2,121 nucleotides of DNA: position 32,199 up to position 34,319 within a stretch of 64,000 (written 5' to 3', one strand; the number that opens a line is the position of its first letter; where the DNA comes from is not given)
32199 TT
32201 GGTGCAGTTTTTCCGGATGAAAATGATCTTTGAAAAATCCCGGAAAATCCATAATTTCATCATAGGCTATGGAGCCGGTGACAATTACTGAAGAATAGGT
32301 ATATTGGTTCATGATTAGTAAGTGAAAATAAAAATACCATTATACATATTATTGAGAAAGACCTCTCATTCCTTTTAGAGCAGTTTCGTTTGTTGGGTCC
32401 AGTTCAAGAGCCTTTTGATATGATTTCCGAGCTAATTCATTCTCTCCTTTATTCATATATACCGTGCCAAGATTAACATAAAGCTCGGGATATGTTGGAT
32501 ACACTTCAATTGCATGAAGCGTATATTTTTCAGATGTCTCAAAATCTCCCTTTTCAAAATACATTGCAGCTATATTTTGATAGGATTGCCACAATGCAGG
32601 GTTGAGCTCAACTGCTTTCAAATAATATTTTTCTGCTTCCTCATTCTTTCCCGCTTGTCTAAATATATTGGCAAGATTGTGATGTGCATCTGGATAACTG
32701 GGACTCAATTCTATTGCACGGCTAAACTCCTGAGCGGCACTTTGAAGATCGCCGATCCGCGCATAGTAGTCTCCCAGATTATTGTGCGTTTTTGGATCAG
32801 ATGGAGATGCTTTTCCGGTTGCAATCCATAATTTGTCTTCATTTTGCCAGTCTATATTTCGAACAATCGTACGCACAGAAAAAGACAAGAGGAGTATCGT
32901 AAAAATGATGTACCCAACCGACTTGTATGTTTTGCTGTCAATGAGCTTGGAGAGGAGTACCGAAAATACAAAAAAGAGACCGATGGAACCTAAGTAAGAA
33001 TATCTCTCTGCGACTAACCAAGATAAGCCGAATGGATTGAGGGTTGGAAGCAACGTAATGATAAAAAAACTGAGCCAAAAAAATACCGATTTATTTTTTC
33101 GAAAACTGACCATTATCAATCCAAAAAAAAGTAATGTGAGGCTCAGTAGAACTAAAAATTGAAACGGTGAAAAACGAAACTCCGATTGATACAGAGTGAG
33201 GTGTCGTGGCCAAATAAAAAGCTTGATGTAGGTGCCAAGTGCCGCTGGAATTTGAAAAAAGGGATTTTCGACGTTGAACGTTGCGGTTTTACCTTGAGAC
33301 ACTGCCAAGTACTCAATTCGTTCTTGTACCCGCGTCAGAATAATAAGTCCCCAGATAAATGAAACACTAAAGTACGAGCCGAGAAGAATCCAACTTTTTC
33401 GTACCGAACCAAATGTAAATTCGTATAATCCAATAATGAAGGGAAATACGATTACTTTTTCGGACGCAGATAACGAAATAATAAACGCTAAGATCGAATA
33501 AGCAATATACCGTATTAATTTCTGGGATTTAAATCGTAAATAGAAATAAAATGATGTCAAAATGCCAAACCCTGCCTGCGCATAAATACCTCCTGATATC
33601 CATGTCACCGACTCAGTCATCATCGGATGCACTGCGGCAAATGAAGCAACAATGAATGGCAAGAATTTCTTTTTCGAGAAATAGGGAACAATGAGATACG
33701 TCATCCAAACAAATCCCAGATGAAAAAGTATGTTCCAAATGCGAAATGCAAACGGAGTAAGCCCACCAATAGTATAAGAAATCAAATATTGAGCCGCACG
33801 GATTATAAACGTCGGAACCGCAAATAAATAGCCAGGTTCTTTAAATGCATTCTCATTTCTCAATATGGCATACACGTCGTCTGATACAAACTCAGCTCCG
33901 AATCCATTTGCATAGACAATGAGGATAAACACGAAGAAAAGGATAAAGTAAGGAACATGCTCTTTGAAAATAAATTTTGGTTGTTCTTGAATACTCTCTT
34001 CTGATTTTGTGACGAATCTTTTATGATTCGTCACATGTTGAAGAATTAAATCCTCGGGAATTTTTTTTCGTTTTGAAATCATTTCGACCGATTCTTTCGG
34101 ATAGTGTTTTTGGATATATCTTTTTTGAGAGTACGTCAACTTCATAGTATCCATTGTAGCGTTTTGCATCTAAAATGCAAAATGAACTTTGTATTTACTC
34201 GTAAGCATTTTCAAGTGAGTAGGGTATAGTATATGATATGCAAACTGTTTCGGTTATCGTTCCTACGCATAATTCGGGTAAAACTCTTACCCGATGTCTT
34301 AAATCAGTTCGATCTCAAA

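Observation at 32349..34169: Bacterial TMTC-like enzyme (GT-C membrane domain + TPR array): candidate protein O-glycosyltransferase for the Thr/Pro linkers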

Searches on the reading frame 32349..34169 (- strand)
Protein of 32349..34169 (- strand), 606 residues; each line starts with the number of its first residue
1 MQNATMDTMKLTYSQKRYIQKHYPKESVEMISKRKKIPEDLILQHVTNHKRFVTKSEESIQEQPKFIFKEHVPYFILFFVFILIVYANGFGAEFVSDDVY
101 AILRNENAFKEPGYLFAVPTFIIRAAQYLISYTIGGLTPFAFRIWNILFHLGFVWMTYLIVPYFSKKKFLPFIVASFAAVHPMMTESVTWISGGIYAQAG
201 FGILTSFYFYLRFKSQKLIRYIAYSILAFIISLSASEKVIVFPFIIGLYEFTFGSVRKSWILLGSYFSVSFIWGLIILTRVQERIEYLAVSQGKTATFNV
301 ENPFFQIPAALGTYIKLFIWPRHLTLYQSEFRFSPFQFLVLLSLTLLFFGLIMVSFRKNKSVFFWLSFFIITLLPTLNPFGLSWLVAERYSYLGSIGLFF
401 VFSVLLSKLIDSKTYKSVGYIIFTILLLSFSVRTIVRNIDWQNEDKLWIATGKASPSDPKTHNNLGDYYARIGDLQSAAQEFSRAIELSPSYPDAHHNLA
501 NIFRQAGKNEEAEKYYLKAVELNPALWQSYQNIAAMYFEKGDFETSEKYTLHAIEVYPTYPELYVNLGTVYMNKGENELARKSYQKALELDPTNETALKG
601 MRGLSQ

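Call 3: search_protein_families(library=pfam, proteins=[window:32349-34169:-], max_evalue=1)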
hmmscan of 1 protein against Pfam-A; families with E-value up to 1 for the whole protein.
window:32349-34169:- (606 aa): 29 families (the best 25 are shown)
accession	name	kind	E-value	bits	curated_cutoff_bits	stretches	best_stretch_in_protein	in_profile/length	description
PF00515.34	TPR_1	-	2.3e-30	103.6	27.8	4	562-594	2-34/34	Tetratricopeptide repeat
PF07719.23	TPR_2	-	2.9e-29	99.2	27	4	561-594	1-34/34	Tetratricopeptide repeat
PF13181.12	TPR_8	-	4.8e-28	95.3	25.7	4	562-594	2-34/34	Tetratricopeptide repeat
PF13431.12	TPR_17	-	4.2e-25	86.3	24.4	4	482-513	2-33/34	Tetratricopeptide repeat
PF13414.12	TPR_11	-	3.4e-23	81.5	26.8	4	466-503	1-38/42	TPR repeat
PF13424.12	TPR_12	-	2.1e-20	73.1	30.1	5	461-522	5-74/77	Tetratricopeptide repeat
PF13432.12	TPR_16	-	3.5e-15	56.6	32.7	2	464-524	2-62/65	Tetratricopeptide repeat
PF13428.12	TPR_14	-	3.6e-15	55.4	23.5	3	464-501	6-43/44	Tetratricopeptide repeat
PF13176.12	TPR_7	-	9e-13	47.6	27.9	2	495-522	1-28/36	Tetratricopeptide repeat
PF14559.12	TPR_19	-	9.7e-12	45.5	25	2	473-525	5-57/68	Tetratricopeptide repeat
PF13374.12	TPR_10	-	2.1e-10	40.7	27.5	3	497-522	6-31/42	Tetratricopeptide repeat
PF23914.1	TPR_CcmH_CycH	-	1.1e-09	38.8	42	2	455-549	46-143/158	Cytochrome c-type biogenesis protein H TPR domain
PF13371.12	TPR_9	-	3.4e-07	30.6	35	2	535-597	3-65/73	Tetratricopeptide repeat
PF12569.14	NatA_aux_su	-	1.4e-06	28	33.3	2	464-522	197-255/515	N-terminal acetyltransferase A, auxiliary subunit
PF10602.15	RPN7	-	6.1e-06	26.5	29.6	1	461-488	38-65/174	26S proteasome subunit RPN7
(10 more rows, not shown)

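Call 4: search_protein_families(library=ncbifam, proteins=[window:32349-34169:-], max_evalue=1)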
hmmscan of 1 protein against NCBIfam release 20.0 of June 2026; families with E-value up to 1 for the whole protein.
window:32349-34169:- (606 aa): 36 families (the best 25 are shown)
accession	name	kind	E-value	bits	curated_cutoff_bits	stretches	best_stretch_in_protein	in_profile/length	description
TIGR02521.1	type_IV_pilW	equivalog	1.7e-22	80.1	154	1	460-601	32-175/234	type IV pilus biogenesis/stability protein PilW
TIGR02917.1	PEP_TPR_lipo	equivalog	7.6e-19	67.1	312.2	1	453-598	357-502/899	XrtA/PEP-CTERM system TPR-repeat protein PrsT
NF040959.1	MamA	equivalog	8.3e-15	54.8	200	2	453-548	99-194/204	magnetosome protein MamA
NF047507.1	TPR_BatC_Lepto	exception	8.7e-14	51.5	175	3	460-499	97-136/214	TPR repeat-containing protein BatC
NF002725.1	PRK02603.1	equivalog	1.2e-12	48.2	143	3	496-546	75-125/173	photosystem I assembly protein Ycf3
TIGR00990.1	3a0801s09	subfamily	1.5e-12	47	757.25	2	478-594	313-432/615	mitochondrial import receptor subunit TOM70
NF033762.1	social_mot_Tgl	equivalog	1.7e-12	47.2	225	1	461-592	33-167/252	social motility TPR repeat lipoprotein Tgl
NF033758.1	gliding_GltE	equivalog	5.2e-12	45.4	225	2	474-601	67-194/411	adventurous gliding motility TPR repeat lipoprotein GltE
NF033920.0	C39_PA2778_fam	equivalog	3.4e-10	39.8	150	2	439-524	170-255/255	PA2778 family cysteine peptidase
NF047558.1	TPR_END_plus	domain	8.9e-10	38.4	32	3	464-493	4-33/56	TPR end-of-group domain-containing protein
NF047371.1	FlcA_CTERM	equivalog_domain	2.5e-08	32.9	300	2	497-589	442-535/646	periplasmic flagellar collar protein FlcA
NF008391.2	PRK11189.1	equivalog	7.8e-08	32.1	250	2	455-515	95-155/297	lipoprotein NlpI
TIGR00540.1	TPR_hemY_coli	hypoth_equivalog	2.9e-07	29.6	142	1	453-519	320-385/385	heme biosynthesis-associated TPR protein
TIGR02552.1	LcrH_SycD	equivalog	3.4e-07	30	104.8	2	464-524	57-117/136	SycD/LcrH family type III secretion system chaperone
TIGR02795.1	tol_pal_ybgF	equivalog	5.5e-06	27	90.1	1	457-520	37-103/119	tol-pal system protein YbgF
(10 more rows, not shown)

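Call 5: search_solved_structures(query=window:32349-34169:-, max_evalue=1, show_alignments=2)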
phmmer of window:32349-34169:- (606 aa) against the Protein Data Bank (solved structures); distinct sequences matched with E-value up to 1: 217 (the best 60 are shown).
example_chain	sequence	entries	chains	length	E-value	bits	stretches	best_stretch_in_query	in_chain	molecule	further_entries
9qhb_A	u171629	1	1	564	3.7e-77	263.4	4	463-600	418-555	Engineered tetratricopeptide repeat protein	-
7yeh_B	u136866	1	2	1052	2.7e-55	191.2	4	455-594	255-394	UDP-N-acetylglucosamine--peptide N-acetylglucosaminyltransferase 110 kDa subunit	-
7ntf_A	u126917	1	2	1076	5e-55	190.3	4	455-600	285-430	Isoform 1 of UDP-N-acetylglucosamine--peptide N-acetylglucosaminyltransferase 110 kDa subu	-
7yea_A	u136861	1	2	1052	9.3e-55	189.4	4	455-594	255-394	UDP-N-acetylglucosamine--peptide N-acetylglucosaminyltransferase 110 kDa subunit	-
6eou_A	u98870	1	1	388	3.4e-52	181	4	428-592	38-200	UDP-N-acetylglucosamine--peptide N-acetylglucosaminyltransferase 110 kDa subunit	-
1w3b_A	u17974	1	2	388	5e-43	150.7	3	463-601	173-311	UDP-N-ACETYLGLUCOSAMINE--PEPTIDE N-ACETYLGLUCOSAMINYLTRANSFERASE 110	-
8bu0_A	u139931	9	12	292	2.5e-42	148.4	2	463-600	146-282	Consensus tetratricopeptide repeat protein | Crystal structure of an 8-repeat consensus TPR superhelix with Zinc. | Monomer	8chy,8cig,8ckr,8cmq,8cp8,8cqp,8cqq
9qhc_A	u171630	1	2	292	9.4e-40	139.9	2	461-600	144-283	Engineered tetratricopeptide repeat protein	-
7obi_A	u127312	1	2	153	5.5e-26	94.4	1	461-602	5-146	CTPR-rv4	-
7y4i_A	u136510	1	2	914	1.6e-22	83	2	465-601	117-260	Probable UDP-N-acetylglucosamine--peptide N-acetylglucosaminyltransferase SPINDLY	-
8dtf_A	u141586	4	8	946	1.8e-22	82.8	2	464-601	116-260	Probable UDP-N-acetylglucosamine--peptide N-acetylglucosaminyltransferase SPINDLY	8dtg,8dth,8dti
8ch0_A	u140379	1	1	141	2.1e-21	79.3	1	462-593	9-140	Consensus tetratricopeptide repeat protein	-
2fo7_A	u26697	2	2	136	4.6e-21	78.2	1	463-593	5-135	SYNTHETIC CONSENSUS TPR PROTEIN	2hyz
9gzg_A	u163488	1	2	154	3e-18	68.9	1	463-600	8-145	Engineered CTPR protein with glutamic acids for conductivity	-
6tka_AAA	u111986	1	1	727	5.3e-18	68.1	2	456-535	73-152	UDP-N-acetylglucosamine--peptide N-acetylglucosaminyltransferase 110 kDa subunit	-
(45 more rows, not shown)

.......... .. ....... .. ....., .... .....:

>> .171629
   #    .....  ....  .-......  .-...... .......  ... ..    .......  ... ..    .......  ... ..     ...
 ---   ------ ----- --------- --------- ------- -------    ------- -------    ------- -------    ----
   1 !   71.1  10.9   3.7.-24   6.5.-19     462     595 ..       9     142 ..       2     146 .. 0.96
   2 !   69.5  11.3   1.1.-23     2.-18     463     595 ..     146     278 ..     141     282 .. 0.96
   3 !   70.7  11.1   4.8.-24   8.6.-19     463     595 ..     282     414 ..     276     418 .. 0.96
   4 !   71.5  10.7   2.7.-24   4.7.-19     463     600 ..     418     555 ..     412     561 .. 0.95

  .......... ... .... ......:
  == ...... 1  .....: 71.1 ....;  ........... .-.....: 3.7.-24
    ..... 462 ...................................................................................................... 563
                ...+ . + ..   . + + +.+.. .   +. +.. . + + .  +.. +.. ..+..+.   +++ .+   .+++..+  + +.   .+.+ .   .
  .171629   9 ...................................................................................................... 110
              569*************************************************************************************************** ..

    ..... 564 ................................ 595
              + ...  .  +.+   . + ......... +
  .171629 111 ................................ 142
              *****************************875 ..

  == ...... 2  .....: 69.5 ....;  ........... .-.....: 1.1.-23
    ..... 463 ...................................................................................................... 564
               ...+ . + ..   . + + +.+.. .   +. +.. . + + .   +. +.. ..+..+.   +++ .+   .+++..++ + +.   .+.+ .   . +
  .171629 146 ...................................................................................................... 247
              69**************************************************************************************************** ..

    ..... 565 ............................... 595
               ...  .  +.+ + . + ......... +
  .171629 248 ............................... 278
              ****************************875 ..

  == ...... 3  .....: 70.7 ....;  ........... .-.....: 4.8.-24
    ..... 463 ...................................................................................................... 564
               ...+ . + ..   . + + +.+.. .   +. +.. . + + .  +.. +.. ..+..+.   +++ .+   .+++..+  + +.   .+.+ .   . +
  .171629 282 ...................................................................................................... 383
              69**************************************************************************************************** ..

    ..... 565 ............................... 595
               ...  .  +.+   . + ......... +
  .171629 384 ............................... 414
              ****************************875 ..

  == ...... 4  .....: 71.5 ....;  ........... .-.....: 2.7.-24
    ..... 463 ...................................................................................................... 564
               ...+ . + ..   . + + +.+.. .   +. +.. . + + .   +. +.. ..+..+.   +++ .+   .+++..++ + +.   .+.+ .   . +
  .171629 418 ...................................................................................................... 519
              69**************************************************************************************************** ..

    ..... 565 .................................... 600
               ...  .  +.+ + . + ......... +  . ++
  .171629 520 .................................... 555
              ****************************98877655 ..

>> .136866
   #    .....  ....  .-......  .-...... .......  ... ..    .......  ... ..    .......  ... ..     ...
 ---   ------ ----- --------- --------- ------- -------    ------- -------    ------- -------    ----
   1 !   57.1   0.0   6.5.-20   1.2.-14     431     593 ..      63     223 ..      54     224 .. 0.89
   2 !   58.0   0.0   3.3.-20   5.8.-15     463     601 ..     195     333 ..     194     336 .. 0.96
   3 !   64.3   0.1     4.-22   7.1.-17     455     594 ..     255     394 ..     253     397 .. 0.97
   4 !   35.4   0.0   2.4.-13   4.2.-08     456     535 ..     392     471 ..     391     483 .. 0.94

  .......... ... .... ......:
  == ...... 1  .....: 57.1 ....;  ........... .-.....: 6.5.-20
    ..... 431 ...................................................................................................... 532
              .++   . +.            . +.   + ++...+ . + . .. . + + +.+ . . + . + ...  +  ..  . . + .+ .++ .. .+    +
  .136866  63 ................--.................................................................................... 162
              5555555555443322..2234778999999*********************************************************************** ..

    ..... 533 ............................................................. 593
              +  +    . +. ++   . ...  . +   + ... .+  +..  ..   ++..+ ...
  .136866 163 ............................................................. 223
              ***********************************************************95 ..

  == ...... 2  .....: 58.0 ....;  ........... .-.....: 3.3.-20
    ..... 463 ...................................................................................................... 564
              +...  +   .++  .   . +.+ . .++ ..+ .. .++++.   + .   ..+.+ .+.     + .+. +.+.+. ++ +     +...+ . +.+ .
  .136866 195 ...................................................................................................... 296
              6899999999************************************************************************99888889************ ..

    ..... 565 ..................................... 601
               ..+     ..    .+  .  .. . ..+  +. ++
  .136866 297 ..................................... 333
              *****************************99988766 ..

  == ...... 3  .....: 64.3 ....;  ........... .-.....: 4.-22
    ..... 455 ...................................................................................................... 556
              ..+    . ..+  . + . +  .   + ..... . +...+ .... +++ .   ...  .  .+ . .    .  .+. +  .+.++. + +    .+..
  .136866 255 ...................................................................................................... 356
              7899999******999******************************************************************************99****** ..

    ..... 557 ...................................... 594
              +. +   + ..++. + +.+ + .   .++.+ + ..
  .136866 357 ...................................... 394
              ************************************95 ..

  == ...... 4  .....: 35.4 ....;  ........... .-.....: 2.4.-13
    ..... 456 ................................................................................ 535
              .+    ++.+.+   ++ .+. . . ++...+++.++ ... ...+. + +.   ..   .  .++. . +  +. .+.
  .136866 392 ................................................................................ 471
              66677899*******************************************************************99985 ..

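Call 10: find_homologous_proteins(query=window:32349-34169:-, region=60-450)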
Query window:32349-34169:-, residues 60-450 (391 aa): 262 proteins with E <= 0.001 among 8000 candidates; the best 120 are listed.
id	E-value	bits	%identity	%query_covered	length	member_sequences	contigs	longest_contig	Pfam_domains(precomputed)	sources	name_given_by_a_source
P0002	2.4e-247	839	100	100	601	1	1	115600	PF10602.16,PF13431.13,PF23914.2,PF13414.13,PF13176.13,PF12569.15,PF13428.13,PF13374.13,PF14559.13,PF13371.13,PF00515.35,PF13424.13,PF21033.5,PF13432.13,PF13181.13,PF07719.24,PF13174.13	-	-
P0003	1.6e-212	724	85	100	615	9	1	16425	PF10602.16,PF13431.13,PF23914.2,PF13414.13,PF13176.13,PF12569.15,PF13428.13,PF25064.2,PF13374.13,PF14559.13,PF13371.13,PF00515.35,PF13424.13,PF21033.5,PF13432.13,PF13181.13,PF07719.24,PF13174.13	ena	-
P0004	2.2e-191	654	76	97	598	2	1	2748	PF13431.13,PF23914.2,PF13414.13,PF13176.13,PF13428.13,PF25064.2,PF13374.13,PF14559.13,PF13371.13,PF00515.35,PF13424.13,PF21033.5,PF13432.13,PF13181.13,PF07719.24,PF13174.13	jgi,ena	-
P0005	1.1e-183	629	72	98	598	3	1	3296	PF13431.13,PF23914.2,PF13414.13,PF13176.13,PF13428.13,PF13374.13,PF14559.13,PF13371.13,PF00515.35,PF13424.13,PF21033.5,PF13432.13,PF13181.13,PF07719.24,PF13174.13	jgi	-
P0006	1.3e-178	612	71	98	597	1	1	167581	PF13431.13,PF23914.2,PF13414.13,PF13176.13,PF13428.13,PF25064.2,PF13374.13,PF14559.13,PF13371.13,PF00515.35,PF13424.13,PF21033.5,PF13432.13,PF13181.13,PF07719.24,PF13174.13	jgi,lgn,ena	-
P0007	3.0e-175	601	68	100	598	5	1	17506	PF13431.13,PF23914.2,PF13414.13,PF13176.13,PF12569.15,PF13428.13,PF13374.13,PF14559.13,PF13371.13,PF00515.35,PF13424.13,PF21033.5,PF13432.13,PF13181.13,PF07719.24,PF13174.13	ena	-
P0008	1.3e-163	563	67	98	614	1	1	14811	PF13431.13,PF23914.2,PF13414.13,PF13176.13,PF13428.13,PF13374.13,PF07721.21,PF14559.13,PF13371.13,PF00515.35,PF13424.13,PF21033.5,PF13432.13,PF13181.13,PF07719.24,PF13174.13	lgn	-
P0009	1.9e-143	497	62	96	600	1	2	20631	PF25063.1,PF13431.13,PF23914.2,PF13414.13,PF13176.13,PF12569.15,PF13428.13,PF13374.13,PF14559.13,PF13371.13,PF00515.35,PF12895.14,PF13424.13,PF21033.5,PF13432.13,PF13181.13,PF07719.24,PF13174.13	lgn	-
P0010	6.8e-141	488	57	99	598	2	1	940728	PF10602.16,PF13431.13,PF23914.2,PF13414.13,PF13176.13,PF13428.13,PF13374.13,PF07721.21,PF14559.13,PF13371.13,PF00515.35,PF12895.14,PF13424.13,PF21033.5,PF13432.13,PF13181.13,PF07719.24,PF13174.13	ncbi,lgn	-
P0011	9.8e-129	448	53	98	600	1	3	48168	PF13431.13,PF23914.2,PF13414.13,PF13176.13,PF13428.13,PF13374.13,PF14559.13,PF13371.13,PF00515.35,PF12895.14,PF13424.13,PF21033.5,PF13432.13,PF13181.13,PF07719.24,PF13174.13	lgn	-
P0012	9.9e-129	448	52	100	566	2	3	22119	PF13431.13,PF23914.2,PF13414.13,PF13176.13,PF13428.13,PF13374.13,PF14559.13,PF00515.35,PF13424.13,PF21033.5,PF13432.13,PF13181.13,PF07719.24,PF13174.13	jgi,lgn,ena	-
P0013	5.0e-127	442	54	98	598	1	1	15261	PF13431.13,PF23914.2,PF13414.13,PF13176.13,PF13428.13,PF13374.13,PF14559.13,PF13371.13,PF00515.35,PF13424.13,PF21033.5,PF13432.13,PF13181.13,PF07719.24,PF13174.13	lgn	-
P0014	6.7e-127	442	54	98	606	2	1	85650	PF13431.13,PF23914.2,PF13414.13,PF13176.13,PF12569.15,PF13428.13,PF25064.2,PF13374.13,PF14559.13,PF13371.13,PF00515.35,PF13424.13,PF21033.5,PF13432.13,PF13181.13,PF07719.24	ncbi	ncbi:MAG: tetratricopeptide repeat protein [Weeksellaceae bacterium]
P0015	9.0e-127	442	52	98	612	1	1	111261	PF13431.13,PF23914.2,PF13414.13,PF13428.13,PF14559.13,PF13371.13,PF00515.35,PF13424.13,PF21033.5,PF13432.13,PF13181.13,PF01239.29,PF07719.24,PF13174.13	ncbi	-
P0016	5.3e-126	439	55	93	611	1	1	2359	PF13431.13,PF23914.2,PF13414.13,PF13176.13,PF13428.13,PF13374.13,PF14559.13,PF13371.13,PF00515.35,PF13424.13,PF13432.13,PF13181.13,PF07719.24,PF13174.13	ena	-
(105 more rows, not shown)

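Call 32: find_encoding_contigs(protein=P0006, flank=10000, max_places=2)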
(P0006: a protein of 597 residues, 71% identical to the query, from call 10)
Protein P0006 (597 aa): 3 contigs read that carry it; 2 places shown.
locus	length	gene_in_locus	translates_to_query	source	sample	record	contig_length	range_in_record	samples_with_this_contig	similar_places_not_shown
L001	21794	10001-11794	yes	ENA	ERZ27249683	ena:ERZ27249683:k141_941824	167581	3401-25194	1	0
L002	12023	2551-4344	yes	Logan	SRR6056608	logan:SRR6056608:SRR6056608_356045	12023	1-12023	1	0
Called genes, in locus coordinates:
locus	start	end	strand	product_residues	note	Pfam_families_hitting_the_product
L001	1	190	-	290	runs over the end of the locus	-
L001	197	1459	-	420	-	PF01943:Polysacc_synt (weak)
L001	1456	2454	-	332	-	PF00535:Glycos_transf_2, PF13641:Glyco_tranf_2_3, PF10111:Glyco_tranf_2_2 (weak), PF13506:Glyco_transf_21 (weak), PF13632:Glyco_trans_2_3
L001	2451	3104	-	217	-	PF07021:MetW, PF13489:Methyltransf_23, PF13847:Methyltransf_31, PF08241:Methyltransf_11, PF08242:Methyltransf_12, PF13649:Methyltransf_25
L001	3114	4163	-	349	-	PF00535:Glycos_transf_2, PF13641:Glyco_tranf_2_3 (weak)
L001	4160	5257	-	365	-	PF20706:GT4-conflict, PF00534:Glycos_transf_1, PF13692:Glyco_trans_1_4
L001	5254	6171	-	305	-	PF00535:Glycos_transf_2, PF13641:Glyco_tranf_2_3 (weak)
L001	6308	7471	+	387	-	PF08421:Methyltransf_13, PF13489:Methyltransf_23, PF08241:Methyltransf_11 (weak), PF08242:Methyltransf_12, PF08484:Methyltransf_14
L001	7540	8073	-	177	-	PF25084:LbH_EIF2B (faint), PF25087:GMPPB_C (faint), PF00132:Hexapep, PF14602:Hexapep_2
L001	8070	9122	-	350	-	PF01370:Epimerase, PF02719:Polysacc_synt_2 (weak), PF04321:RmlD_sub_bind, PF16363:GDP_Man_Dehyd, PF07993:NAD_binding_4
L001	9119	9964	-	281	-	PF13506:Glyco_transf_21 (faint), PF00535:Glycos_transf_2, PF13641:Glyco_tranf_2_3 (weak), PF13632:Glyco_trans_2_3 (faint), PF10111:Glyco_tranf_2_2 (weak)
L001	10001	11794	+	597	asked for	PF13424:TPR_12, PF23914:TPR_CcmH_CycH (weak), PF13414:TPR_11 (weak), PF13432:TPR_16, PF14559:TPR_19, PF00515:TPR_1 (weak), PF00515:TPR_1, PF07719:TPR_2, +14 more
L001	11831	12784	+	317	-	PF00294:PfkB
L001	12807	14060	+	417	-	PF05221:AdoHcyase, PF02826:2-Hacid_dh_C (faint), PF00670:AdoHcyase_NAD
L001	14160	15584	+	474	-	PF00224:PK, PF02887:PK_C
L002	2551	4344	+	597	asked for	PF13424:TPR_12, PF23914:TPR_CcmH_CycH (weak), PF13414:TPR_11 (weak), PF13432:TPR_16, PF14559:TPR_19, PF00515:TPR_1 (weak), PF00515:TPR_1, PF07719:TPR_2, +14 more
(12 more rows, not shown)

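Call 33: find_encoding_contigs(protein=P0010, flank=10000, max_places=2)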
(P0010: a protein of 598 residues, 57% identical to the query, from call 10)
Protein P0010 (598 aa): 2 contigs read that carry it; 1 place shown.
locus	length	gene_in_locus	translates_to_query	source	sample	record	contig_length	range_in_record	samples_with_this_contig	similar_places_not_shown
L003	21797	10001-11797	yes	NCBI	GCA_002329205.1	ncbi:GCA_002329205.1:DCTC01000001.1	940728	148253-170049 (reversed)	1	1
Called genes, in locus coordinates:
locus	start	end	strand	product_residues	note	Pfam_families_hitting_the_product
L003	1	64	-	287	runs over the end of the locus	PF00535:Glycos_transf_2, PF13641:Glyco_tranf_2_3 (weak)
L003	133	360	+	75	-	-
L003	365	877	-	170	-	-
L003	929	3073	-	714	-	PF01551:Peptidase_M23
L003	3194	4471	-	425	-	PF01943:Polysacc_synt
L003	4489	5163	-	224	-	PF02353:CMAS (weak), PF05219:DREV (weak), PF07021:MetW, PF13489:Methyltransf_23, PF13847:Methyltransf_31, PF08241:Methyltransf_11, PF08242:Methyltransf_12, PF13649:Methyltransf_25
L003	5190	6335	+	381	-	PF13439:Glyco_transf_4, PF20706:GT4-conflict, PF00534:Glycos_transf_1, PF13692:Glyco_trans_1_4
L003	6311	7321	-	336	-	PF00535:Glycos_transf_2, PF10111:Glyco_tranf_2_2, PF13641:Glyco_tranf_2_3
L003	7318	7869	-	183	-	PF25084:LbH_EIF2B (faint), PF25087:GMPPB_C (faint), PF00132:Hexapep, PF14602:Hexapep_2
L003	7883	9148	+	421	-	PF08421:Methyltransf_13, PF13489:Methyltransf_23, PF08241:Methyltransf_11 (weak), PF08242:Methyltransf_12, PF13649:Methyltransf_25 (weak), PF13847:Methyltransf_31 (weak), PF08484:Methyltransf_14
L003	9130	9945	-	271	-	PF00535:Glycos_transf_2, PF10111:Glyco_tranf_2_2, PF13641:Glyco_tranf_2_3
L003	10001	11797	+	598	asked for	PF13414:TPR_11, PF13424:TPR_12, PF13432:TPR_16, PF14559:TPR_19, PF00515:TPR_1, PF07719:TPR_2, PF13424:TPR_12, PF13431:TPR_17, +20 more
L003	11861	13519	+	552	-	PF04055:Radical_SAM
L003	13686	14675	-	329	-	PF00535:Glycos_transf_2, PF10111:Glyco_tranf_2_2 (weak), PF13641:Glyco_tranf_2_3, PF13632:Glyco_trans_2_3 (weak)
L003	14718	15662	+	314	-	PF00294:PfkB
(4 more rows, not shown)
